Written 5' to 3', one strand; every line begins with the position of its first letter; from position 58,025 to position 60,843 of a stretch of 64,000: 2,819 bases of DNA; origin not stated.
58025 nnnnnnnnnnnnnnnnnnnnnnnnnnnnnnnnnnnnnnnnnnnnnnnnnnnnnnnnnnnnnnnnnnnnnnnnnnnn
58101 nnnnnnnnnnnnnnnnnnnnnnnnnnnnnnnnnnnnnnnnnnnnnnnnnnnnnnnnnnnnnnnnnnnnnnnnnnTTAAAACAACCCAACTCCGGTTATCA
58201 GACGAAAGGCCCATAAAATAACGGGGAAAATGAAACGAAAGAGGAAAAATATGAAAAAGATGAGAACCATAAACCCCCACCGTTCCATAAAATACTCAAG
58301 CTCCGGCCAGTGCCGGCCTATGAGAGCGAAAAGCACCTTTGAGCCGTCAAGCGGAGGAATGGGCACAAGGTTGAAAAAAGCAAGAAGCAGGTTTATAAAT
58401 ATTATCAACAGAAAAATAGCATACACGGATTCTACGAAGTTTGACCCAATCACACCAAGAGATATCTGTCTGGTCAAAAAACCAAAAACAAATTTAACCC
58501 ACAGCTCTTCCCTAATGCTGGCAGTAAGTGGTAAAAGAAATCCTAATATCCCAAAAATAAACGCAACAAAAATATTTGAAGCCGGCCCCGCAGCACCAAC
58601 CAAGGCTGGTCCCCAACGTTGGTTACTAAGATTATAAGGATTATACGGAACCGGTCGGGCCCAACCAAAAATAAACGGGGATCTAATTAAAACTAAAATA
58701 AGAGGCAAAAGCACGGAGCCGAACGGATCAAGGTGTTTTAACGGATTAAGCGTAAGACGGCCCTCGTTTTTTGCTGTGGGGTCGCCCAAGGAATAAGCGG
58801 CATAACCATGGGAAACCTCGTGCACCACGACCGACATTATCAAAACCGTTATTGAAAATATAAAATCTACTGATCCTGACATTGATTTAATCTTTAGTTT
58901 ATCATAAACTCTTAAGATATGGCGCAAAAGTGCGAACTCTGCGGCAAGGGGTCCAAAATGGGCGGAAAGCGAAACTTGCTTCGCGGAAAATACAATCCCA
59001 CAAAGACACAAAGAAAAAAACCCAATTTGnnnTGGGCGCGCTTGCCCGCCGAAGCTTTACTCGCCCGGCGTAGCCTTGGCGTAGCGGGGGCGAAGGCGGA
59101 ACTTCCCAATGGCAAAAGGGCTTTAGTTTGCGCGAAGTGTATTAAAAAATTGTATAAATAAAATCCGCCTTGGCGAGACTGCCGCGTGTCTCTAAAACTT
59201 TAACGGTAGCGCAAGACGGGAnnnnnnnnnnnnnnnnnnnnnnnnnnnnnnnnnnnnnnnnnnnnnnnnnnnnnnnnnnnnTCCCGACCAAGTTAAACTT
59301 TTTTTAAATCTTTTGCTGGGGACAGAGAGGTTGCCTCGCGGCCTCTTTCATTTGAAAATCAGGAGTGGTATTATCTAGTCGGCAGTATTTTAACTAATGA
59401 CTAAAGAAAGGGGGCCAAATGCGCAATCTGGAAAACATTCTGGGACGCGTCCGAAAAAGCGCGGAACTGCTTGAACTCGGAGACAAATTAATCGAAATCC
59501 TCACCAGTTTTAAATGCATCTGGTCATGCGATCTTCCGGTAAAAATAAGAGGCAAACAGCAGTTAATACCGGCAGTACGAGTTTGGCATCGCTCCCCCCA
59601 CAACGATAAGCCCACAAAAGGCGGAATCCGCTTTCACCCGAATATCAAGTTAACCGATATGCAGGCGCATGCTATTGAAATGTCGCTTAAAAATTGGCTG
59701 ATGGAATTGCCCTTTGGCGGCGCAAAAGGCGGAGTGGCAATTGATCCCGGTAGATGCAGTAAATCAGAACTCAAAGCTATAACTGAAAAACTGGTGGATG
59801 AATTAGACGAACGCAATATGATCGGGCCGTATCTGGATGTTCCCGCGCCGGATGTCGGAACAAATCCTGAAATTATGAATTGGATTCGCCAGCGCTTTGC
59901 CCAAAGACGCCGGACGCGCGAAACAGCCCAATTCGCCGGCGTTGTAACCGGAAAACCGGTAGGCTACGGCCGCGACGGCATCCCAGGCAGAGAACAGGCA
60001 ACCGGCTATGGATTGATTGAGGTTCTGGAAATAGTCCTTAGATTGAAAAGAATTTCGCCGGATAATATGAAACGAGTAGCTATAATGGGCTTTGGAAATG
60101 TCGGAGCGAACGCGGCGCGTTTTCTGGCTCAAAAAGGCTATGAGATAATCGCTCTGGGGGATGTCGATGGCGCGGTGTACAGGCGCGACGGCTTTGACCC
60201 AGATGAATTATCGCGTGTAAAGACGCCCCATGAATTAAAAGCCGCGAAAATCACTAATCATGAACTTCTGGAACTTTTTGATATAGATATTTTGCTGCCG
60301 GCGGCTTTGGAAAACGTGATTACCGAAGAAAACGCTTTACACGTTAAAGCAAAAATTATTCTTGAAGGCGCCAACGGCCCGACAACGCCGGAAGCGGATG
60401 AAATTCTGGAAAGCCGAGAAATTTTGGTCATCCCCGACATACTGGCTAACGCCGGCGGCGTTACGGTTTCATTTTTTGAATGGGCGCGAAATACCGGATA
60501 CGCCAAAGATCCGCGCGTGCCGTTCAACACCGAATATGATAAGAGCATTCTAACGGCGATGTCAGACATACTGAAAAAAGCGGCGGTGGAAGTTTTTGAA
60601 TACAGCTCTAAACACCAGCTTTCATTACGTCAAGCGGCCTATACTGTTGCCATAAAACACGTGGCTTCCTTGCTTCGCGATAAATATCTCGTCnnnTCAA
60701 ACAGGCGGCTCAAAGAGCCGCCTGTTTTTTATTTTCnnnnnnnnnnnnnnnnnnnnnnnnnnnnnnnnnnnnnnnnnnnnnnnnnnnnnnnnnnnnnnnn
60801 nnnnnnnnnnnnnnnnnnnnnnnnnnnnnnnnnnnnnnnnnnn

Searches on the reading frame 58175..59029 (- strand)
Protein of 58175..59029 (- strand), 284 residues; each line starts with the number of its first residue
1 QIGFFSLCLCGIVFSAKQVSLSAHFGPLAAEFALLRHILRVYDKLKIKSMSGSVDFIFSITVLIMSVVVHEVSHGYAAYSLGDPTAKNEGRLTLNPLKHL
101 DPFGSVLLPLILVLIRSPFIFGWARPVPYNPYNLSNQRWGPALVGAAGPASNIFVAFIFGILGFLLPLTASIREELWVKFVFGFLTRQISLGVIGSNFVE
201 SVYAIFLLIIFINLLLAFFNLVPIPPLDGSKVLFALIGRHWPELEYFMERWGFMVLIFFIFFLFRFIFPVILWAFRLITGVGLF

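Call 62: search_protein_families(library=pfam, proteins=[window:58175-59029:-], max_evalue=0.01)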
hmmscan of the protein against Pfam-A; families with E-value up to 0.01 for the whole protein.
window:58175-59029:- (284 aa): 1 family
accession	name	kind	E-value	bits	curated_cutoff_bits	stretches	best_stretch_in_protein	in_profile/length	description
PF02163.28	Peptidase_M50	-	2.8e-15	56.7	27.2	1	60-258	3-216/221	Peptidase family M50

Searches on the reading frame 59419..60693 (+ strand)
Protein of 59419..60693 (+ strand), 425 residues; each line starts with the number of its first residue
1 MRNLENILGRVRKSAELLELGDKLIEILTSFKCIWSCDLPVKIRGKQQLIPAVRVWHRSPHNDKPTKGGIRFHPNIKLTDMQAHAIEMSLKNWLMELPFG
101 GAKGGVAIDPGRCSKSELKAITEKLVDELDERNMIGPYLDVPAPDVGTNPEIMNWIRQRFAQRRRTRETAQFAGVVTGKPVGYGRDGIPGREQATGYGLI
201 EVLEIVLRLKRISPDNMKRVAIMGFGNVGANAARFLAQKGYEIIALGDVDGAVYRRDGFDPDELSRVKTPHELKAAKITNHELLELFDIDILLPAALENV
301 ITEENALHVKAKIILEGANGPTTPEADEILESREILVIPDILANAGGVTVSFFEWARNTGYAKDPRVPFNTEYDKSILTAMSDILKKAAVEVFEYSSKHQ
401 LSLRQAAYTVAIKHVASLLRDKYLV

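Call 7: search_protein_families(library=pfam, proteins=[window:59419-60693:+], max_evalue=0.001)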
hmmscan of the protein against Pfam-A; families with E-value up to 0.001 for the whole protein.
window:59419-60693:+ (425 aa): 2 families
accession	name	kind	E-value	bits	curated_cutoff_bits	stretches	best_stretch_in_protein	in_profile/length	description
PF00208.27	ELFV_dehydrog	-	1.5e-57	195.6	23.4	1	187-418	2-236/241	Glutamate/Leucine/Phenylalanine/Valine dehydrogenase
PF02812.23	ELFV_dehydrog_N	-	1.8e-34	118.7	25.3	1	36-160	6-127/129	Glu/Leu/Phe/Val dehydrogenase, dimerisation domain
